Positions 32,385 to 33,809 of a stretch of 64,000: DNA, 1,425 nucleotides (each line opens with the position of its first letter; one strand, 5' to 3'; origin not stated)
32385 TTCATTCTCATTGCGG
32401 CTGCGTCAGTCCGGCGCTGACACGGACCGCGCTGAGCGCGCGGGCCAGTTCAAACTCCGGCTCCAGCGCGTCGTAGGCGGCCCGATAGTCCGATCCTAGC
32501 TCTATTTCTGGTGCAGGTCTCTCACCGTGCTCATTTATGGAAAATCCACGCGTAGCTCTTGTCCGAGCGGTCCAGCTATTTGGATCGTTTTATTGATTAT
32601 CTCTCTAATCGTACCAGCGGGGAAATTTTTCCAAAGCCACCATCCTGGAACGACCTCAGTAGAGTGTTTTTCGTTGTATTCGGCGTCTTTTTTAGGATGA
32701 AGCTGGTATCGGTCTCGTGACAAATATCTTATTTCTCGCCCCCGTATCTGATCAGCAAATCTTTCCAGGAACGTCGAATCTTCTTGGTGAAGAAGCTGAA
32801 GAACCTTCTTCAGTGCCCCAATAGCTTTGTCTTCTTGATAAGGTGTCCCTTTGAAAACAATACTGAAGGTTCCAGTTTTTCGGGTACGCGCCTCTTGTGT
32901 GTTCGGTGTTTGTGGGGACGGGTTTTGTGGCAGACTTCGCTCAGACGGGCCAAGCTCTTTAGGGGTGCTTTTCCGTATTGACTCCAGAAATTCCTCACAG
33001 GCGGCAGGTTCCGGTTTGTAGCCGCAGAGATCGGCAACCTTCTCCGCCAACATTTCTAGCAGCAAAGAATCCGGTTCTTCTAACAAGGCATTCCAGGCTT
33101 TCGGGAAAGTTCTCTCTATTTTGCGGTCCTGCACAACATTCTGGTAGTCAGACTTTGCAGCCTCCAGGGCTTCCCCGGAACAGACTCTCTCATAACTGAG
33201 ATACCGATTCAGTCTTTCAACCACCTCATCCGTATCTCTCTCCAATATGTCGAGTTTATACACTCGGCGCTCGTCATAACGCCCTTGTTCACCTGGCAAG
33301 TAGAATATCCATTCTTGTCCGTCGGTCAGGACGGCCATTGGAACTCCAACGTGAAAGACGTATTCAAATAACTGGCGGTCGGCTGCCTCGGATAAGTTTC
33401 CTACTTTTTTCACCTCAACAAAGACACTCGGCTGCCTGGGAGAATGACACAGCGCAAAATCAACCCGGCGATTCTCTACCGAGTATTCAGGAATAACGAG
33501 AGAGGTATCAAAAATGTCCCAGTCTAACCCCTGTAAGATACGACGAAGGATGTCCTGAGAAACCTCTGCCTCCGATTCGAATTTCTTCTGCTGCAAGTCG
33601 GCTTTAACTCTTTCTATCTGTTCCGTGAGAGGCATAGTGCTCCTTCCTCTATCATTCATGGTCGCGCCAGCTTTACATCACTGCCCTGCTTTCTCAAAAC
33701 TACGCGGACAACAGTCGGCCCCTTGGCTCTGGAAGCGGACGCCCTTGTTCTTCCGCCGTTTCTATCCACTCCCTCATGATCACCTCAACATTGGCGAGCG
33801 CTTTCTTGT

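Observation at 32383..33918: HicB-like antitoxin paired with a 374-aa HSDR_N (PD-ExK) domain protein instead of HicA, next to an XRE gene remnant, in a low-GC insertion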

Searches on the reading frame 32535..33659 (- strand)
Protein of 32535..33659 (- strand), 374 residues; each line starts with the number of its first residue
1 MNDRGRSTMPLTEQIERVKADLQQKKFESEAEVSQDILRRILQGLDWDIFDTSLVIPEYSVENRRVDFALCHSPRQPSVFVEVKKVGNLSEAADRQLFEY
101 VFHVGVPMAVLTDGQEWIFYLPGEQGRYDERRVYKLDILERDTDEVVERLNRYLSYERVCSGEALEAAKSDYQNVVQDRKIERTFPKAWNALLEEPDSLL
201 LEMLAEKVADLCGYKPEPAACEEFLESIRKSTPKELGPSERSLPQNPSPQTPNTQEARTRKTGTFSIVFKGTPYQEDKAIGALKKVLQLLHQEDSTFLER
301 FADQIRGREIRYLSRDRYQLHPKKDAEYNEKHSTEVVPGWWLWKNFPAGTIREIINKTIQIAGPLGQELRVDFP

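Call 3: search_protein_families(library=pfam, proteins=[window:32535-33659:-], max_evalue=1)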
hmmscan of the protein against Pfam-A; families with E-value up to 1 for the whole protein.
window:32535-33659:- (374 aa): 6 families
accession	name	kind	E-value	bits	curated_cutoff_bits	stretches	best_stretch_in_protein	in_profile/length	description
PF04313.20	HSDR_N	-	5.2e-07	30.2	25.1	1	62-120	124-190/198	Type I restriction enzyme R protein N terminus (HSDR_N)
PF13588.12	HSDR_N_2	-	8.8e-06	26.2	25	1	60-120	33-94/110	Type I restriction enzyme R protein N terminus (HSDR_N)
PF03925.18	SeqA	-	0.00038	20.9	25.5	1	275-360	14-96/111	SeqA protein C-terminal domain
PF03749.19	SfsA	-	0.0041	17.4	22.8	1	51-87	21-55/138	Sugar fermentation stimulation protein RE domain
PF13366.12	PDDEXK_3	-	0.084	13.7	22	1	61-111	57-103/117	PD-(D/E)XK nuclease superfamily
PF24237.1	INO80E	-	0.14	13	27.8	0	152-180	14-42/48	INO80 complex subunit E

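Call 5: search_protein_families(library=ncbifam, proteins=[window:32535-33659:-], max_evalue=1)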
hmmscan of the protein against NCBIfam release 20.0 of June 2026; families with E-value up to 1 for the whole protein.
window:32535-33659:- (374 aa): 1 family
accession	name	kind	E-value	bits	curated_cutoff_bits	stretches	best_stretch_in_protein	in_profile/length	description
NF008389.0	PRK11187.1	equivalog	0.0029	17.6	185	1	247-359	57-165/182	replication initiation negative regulator SeqA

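Call 6: search_protein_families(library=padloc, proteins=[window:32535-33659:-], max_evalue=1)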
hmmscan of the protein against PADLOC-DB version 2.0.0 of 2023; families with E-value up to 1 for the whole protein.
window:32535-33659:- (374 aa): 2 families
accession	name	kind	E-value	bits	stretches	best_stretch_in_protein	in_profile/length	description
PDLC03034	MTase_I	-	0.005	13.2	1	25-120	53-150/672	Type I methyltransferase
PDLC04945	PDC-S18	-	0.024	11.9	1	20-90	12-77/302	-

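Call 7: search_solved_structures(query=window:32535-33659:-, max_evalue=10, show_alignments=2)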
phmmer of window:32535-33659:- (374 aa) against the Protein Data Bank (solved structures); distinct sequences matched with E-value up to 10: 5.
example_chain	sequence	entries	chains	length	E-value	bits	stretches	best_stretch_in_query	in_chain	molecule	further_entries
1zxz_A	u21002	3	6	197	0.13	14.6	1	103-177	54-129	Peptide deformylase, mitochondrial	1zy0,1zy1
4je6_A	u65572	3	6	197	0.24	13.8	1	103-177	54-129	Peptide deformylase 1A, chloroplastic/mitochondrial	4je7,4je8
5gnc_A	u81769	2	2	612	0.62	12.4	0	166-233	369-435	Avh146 | RxLR effector protein PSR2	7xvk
9j5i_E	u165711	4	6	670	0.8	12.1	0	166-233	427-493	RxLR effector protein PSR2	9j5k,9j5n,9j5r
2yjz_A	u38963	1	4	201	1.2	11.5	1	286-346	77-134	METALLOREDUCTASE STEAP4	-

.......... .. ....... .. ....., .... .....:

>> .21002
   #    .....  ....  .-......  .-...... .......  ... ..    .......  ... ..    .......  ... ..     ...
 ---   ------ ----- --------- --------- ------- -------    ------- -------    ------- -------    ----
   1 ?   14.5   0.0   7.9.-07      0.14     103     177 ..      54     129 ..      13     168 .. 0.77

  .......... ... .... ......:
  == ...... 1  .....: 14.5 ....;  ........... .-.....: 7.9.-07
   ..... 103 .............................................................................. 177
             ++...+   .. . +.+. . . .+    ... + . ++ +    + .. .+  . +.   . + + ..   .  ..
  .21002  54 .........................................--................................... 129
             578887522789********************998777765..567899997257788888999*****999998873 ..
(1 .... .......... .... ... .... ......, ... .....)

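Call 8: find_homologous_proteins(query=window:32535-33659:-, max_evalue=0.001)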
Query window:32535-33659:- (374 aa): 2560 proteins with E <= 0.001 among 8000 candidates; the best 120 are listed.
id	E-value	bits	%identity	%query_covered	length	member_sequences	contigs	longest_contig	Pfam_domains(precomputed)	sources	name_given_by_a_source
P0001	8.1e-245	830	100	98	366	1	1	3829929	PF04313.21,PF13588.13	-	-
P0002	7.5e-183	626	78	97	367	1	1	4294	PF04313.21,PF13588.13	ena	-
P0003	2.1e-152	526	69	95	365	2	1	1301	PF04313.21,PF13588.13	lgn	-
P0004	2.6e-151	522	68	95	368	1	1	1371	PF04313.21,PF13588.13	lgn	-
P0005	1.6e-134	467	53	95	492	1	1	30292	PF04313.21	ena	-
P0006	1.6e-133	464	52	98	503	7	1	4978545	PF04313.21,PF13588.13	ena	-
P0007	1.6e-128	447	58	97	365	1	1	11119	PF04313.21,PF13588.13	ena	-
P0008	4.1e-126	439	56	97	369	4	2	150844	PF04313.21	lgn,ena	-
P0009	2.0e-125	437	58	96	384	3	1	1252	PF04313.21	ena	-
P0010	6.5e-125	435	56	95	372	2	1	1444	PF04313.21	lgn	-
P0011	7.8e-124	432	54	98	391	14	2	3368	PF04313.21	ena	-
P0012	9.7e-124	431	58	97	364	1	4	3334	PF04313.21,PF13588.13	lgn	-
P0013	6.2e-123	429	56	97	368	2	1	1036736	PF04313.21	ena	-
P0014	9.9e-123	428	55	95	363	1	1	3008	PF04313.21,PF13588.13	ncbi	ncbi:MAG: hypothetical protein ACE5E3_02230 [Mariprofundus sp.]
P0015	1.5e-122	427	54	97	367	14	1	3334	PF04313.21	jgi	jgi:hypothetical protein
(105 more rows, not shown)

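Call 10: search_protein_families(library=pfam, alignment_id=A1, max_evalue=0.01)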
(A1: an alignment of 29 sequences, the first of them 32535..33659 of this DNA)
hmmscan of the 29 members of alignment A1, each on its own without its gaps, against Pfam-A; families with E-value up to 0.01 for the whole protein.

A. member 1, window:32535-33659:- (374 aa): 4 families
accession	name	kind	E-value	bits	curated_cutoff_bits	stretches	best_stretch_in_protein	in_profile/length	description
PF04313.20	HSDR_N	-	5.2e-07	30.2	25.1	1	62-120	124-190/198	Type I restriction enzyme R protein N terminus (HSDR_N)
PF13588.12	HSDR_N_2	-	8.8e-06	26.2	25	1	60-120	33-94/110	Type I restriction enzyme R protein N terminus (HSDR_N)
PF03925.18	SeqA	-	0.00038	20.9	25.5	1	275-360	14-96/111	SeqA protein C-terminal domain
PF03749.19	SfsA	-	0.0041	17.4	22.8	1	51-87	21-55/138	Sugar fermentation stimulation protein RE domain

B. families by the number of members that match (of 29 scanned): 7 families
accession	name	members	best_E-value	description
PF04313.20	HSDR_N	29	2.1e-09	Type I restriction enzyme R protein N terminus (HSDR_N)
PF13588.12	HSDR_N_2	29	3.6e-06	Type I restriction enzyme R protein N terminus (HSDR_N)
PF03925.18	SeqA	8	3.1e-05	SeqA protein C-terminal domain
PF03749.19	SfsA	6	0.00095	Sugar fermentation stimulation protein RE domain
PF01877.22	RNA_binding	1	0.0051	RNA binding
PF24237.1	INO80E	1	0.0074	INO80 complex subunit E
PF16542.10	PNKP_ligase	1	0.0085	PNKP adenylyltransferase domain, ligase domain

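Call 12: find_related_loci(query=A1, collection=genome_contigs, flank=6000)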
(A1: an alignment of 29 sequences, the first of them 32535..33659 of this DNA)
Query A1 (374 aa) in genome_contigs; peptide patterns used: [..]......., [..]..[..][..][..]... (x = any residue, [..] = any of these).
352 stretches matched a pattern; 309 encode a relative of the query (tblastn E <= 1e-3); the best 80 are kept; 80 distinct loci.
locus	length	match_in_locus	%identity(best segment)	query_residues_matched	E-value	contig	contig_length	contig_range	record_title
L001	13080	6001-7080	69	3-363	3e-162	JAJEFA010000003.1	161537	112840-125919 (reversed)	MAG: Candidatus Binatia bacterium isolate p16x34bins.64 k141_692218, whole genome shotgun sequence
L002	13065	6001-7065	55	8-364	3e-126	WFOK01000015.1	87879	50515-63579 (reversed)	MAG: Mariprofundaceae bacterium isolate S012_148_esom k151_14160, whole genome shotgun sequence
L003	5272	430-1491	56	9-364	2e-126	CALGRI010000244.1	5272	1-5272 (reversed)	MAG TPA_asm: uncultured proteobacterium isolate ERR2206792_bin.13_CONCOCT_v1.1_MAG genome assembly, contig: ERZ891023.37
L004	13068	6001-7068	55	9-364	1e-124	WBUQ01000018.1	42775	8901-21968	MAG: Desulfobulbaceae bacterium isolate SB20 contig_508, whole genome shotgun sequence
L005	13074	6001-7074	53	5-364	3e-123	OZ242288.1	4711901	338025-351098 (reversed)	MAG: uncultured Candidatus Binatia bacterium isolate 92a940bf-e797-4da1-8ec4-eab1d584ba41 genome assembly, chromosome: 1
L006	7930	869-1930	54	9-364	2e-122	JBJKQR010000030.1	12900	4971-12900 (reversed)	MAG: Fidelibacterota bacterium isolate Bin_39 S1Ck127_476356_flag_0_multi_9.9930_len_12900, whole genome shotgun sequenc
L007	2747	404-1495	53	7-371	1e-127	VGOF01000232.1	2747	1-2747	MAG: Chloroflexi bacterium isolate K_DeepCast_250m_m2_195 K_DeepCast_250m_m2_195_Ga0194125_10084261, whole genome shotgu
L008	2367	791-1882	53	7-371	6e-129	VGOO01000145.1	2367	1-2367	MAG: Chloroflexi bacterium isolate M_DeepCast_400m_m2_044 M_DeepCast_400m_m2_044_Ga0194112_10115121, whole genome shotgu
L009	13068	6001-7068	54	9-364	1e-121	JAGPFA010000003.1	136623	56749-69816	MAG: Syntrophaceae bacterium isolate Gw_SlDig_bin_144 Gw_SlDig_95_length_136623_cov_17.262455, whole genome shotgun sequ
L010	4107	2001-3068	53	9-364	6e-121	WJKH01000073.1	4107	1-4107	MAG: Candidatus Dojkabacteria bacterium isolate Bin_334 k141_3829141, whole genome shotgun sequence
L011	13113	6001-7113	49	2-373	5e-119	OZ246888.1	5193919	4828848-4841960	MAG: Candidatus Binatia bacterium isolate 6b508bb3-31ce-4f4f-8d88-ad7b0e8f6706 genome assembly, chromosome: 1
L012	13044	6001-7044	53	14-364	3e-118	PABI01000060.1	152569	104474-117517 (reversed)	MAG: Anaerolineaceae bacterium isolate NAT123 MHASMcontig_890597, whole genome shotgun sequence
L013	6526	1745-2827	52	9-369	2e-118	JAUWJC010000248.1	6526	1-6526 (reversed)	MAG: Pirellulales bacterium isolate CSMAG_2310 CSMAG_2310_k127_3714136_length_6526_cov_12.0000, whole genome shotgun seq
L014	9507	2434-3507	56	7-364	3e-118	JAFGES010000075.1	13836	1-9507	MAG: Desulfobacterales bacterium isolate Zod_Metabat.1250 k87_7791235, whole genome shotgun sequence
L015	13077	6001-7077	51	2-364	3e-118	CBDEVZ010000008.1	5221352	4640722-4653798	MAG: uncultured Candidatus Binatia bacterium isolate 77b99e23-3f9f-49a3-a4d3-93b2c3db3d2d genome assembly, contig: conti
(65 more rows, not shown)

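Call 20: predict_structure(alignment_id=A1)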
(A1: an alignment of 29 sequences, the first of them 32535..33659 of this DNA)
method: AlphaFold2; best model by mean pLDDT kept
length: 374 residues; sequences in the alignment: 29
mean_pLDDT: 68.4   pTM: 0.46
mean pLDDT of the five models: 68.4, 62.1, 59.5, 59.4, 55.6
residues with pLDDT >= 90: 71; 70-90: 126; 50-70: 78; < 50: 99
segments of 3 or more residues with pLDDT < 50: 1-5, 50-66, 73-75, 86-89, 177-201, 205-214, 232-262
pLDDT, mean of each block of 10 residues (from residue 1): 51 89 77 71 75 39 48 59 56 56 66 81 62 81 91 83 81 58 37 43 47 45 57 37 36 31 77 89 95 95 76 91 87 93 85 91 90 79
secondary structure, 60 per line:
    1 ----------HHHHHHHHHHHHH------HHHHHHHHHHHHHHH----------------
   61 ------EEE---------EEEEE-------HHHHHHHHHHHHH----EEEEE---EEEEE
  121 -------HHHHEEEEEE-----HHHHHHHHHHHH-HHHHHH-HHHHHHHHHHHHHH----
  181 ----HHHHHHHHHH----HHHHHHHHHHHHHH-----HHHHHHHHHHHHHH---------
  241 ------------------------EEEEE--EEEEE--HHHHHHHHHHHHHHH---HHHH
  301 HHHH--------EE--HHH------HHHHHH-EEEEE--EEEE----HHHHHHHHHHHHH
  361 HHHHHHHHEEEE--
elements in order: H11-23 H30-44 E67-69 E79-83 H91-103 E108-112 E116-120 H128-131 E132-137 H143-154 H156-161 H163-176 H185-194 H199-212 H218-231 E265-269 E272-276 H279-293 H297-304 H326-331 E333-337 E340-343 H348-368 E369-372

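Call 22: search_protein_families(library=pfam, alignment_id=A2, max_evalue=0.001)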
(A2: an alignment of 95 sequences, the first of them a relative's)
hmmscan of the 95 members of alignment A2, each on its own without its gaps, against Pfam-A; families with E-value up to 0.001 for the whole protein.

A. member 1, L001:5692-5979:+ (96 aa): 2 families
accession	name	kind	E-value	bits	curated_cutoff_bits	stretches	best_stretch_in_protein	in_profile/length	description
PF15919.11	HicB_lk_antitox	-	2.3e-08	34.6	27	1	31-90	1-59/123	HicB_like antitoxin of bacterial toxin-antitoxin system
PF21748.3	UPF0150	-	1.7e-07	31.5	27.3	1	38-87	15-64/64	UPF0150-like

B. families by the number of members that match (of 95 scanned): 36 families (the first 25 are shown)
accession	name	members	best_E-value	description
PF13398.12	Peptidase_M50B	1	4.3e-46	Peptidase M50B-like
PF00542.24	Ribosomal_L12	1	3.6e-30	Ribosomal protein L7/L12 C-terminal domain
PF04343.18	DUF488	1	4.7e-26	Domain of unknown function DUF488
PF00805.28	Pentapeptide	1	6.5e-20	Pentapeptide repeats (8 copies)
PF16320.10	Ribosomal_L12_N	1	8.3e-20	Ribosomal protein L7/L12 dimerisation domain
PF00023.36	Ank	1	1.6e-17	Ankyrin repeat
PF12796.13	Ank_2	1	1.5e-16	Ankyrin repeats (3 copies)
PF00929.31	RNase_T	1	4.3e-16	Exonuclease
PF04326.19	SLFN_AlbA_2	1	1.9e-15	Schlafen, AlbA_2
PF13637.12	Ank_4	1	3.4e-14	Ankyrin repeats (many copies)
PF00313.28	CSD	1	6.1e-14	'Cold-shock' DNA-binding domain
PF13606.12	Ank_3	1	1.3e-12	Ankyrin repeat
PF13857.12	Ank_5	1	1.6e-12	Ankyrin repeats (many copies)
PF22751.1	DUF488-N3a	1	2.7e-12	Active DUF488-N3 subclade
PF09509.15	Hypoth_Ymh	1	1.6e-10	Protein of unknown function (Hypoth_ymh)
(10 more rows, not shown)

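Call 24: find_encoding_contigs(protein=P0002, flank=5000)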
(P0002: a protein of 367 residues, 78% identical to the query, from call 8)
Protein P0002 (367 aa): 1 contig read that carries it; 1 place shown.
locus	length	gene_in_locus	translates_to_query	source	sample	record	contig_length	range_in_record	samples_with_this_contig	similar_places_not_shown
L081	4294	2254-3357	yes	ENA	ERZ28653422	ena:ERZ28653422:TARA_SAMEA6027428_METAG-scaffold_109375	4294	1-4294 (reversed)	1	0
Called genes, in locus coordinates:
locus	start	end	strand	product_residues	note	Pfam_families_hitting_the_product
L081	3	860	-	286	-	?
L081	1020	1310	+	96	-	PF03960:ArsC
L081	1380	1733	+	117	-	PF13108:DUF3969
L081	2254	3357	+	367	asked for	PF13588:HSDR_N_2 (weak), PF04313:HSDR_N (weak)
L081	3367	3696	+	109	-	-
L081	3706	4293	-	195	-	?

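Call 25: fold_search(model_id=the predicted structure, library=pdb)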
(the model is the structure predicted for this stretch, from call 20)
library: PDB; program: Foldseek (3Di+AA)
matches with E <= 10: 60; with E <= 0.001: 0
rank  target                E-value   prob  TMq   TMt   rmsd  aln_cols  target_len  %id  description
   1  3fmt_B                2.6e-02  1.00  0.21  0.47   3.0        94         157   18  Crystal structure of SeqA bound to DNA (released 2009-04-28)
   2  1lrr_A                2.8e-02  1.00  0.21  0.60   3.3        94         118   18  CRYSTAL STRUCTURE OF E. COLI SEQA COMPLEXED WITH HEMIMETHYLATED DNA (released 2002-12-11)
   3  3fmt_A                3.2e-02  1.00  0.21  0.45   4.0       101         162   15  Crystal structure of SeqA bound to DNA (released 2009-04-28)
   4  1iu3_C                1.1e-01  1.00  0.21  0.61   3.4        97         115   21  CRYSTAL STRUCTURE OF THE E.COLI SEQA PROTEIN COMPLEXED WITH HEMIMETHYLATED DNA (released 2003-06-17)
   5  9y1l_B                1.7e-01  0.84  0.15  0.32   6.2       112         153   18  Crystal Structure of Putative Restriction Endonuclease Domain-Containing Protein from Leptospirillum ferriphilum YSK (released 2025-09-10)
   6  6h2j_B                2.3e-01  0.33  0.16  0.07  15.8       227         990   12  Crystal structure of the HsdR subunit of the EcoR124I restriction enzyme with the C-terminal domain (released 2018-08-08)
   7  7lo5_B                2.4e-01  0.35  0.24  0.10  20.6       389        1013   11  cryoEM structure DrdV-DNA complex (released 2021-03-17)
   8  3s1s                  3.1e-01  0.69  0.24  0.12  10.6       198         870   15  Characterization and crystal structure of the type IIG restriction endonuclease BpuSI (released 2011-07-13)
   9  4beb_B                3.5e-01  0.33  0.17  0.09  14.8       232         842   11  MUTANT (K220E) OF THE HSDR SUBUNIT OF THE ECOR124I RESTRICTION ENZYME IN COMPLEX WITH ATP (released 2014-03-26)
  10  2w00_B                3.8e-01  0.25  0.16  0.08  15.8       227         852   12  Crystal structure of the HsdR subunit of the EcoR124I restriction enzyme in complex with ATP (released 2008-12-16)
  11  9y1l_A                4.0e-01  0.91  0.11  0.26   2.3        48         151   21  Crystal Structure of Putative Restriction Endonuclease Domain-Containing Protein from Leptospirillum ferriphilum YSK (released 2025-09-10)
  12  7bst_B                4.2e-01  0.54  0.17  0.08   7.1       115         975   17  EcoR124I-Ocr in the Intermediate State (released 2020-05-27)
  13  4bec_A                6.7e-01  0.25  0.19  0.09  15.6       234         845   14  MUTANT (K220A) OF THE HSDR SUBUNIT OF THE ECOR124I RESTRICTION ENZYME IN COMPLEX WITH ATP (released 2014-03-26)
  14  4be7_D                6.7e-01  0.21  0.17  0.09  14.8       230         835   12  MUTANT (K220R) OF THE HSDR SUBUNIT OF THE ECOR124I RESTRICTION ENZYME IN COMPLEX WITH ATP (released 2014-03-26)
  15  3sk7_A                7.1e-01  0.96  0.19  0.56   3.4        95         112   13  Crystal Structure of V. cholerae SeqA (released 2012-12-26)
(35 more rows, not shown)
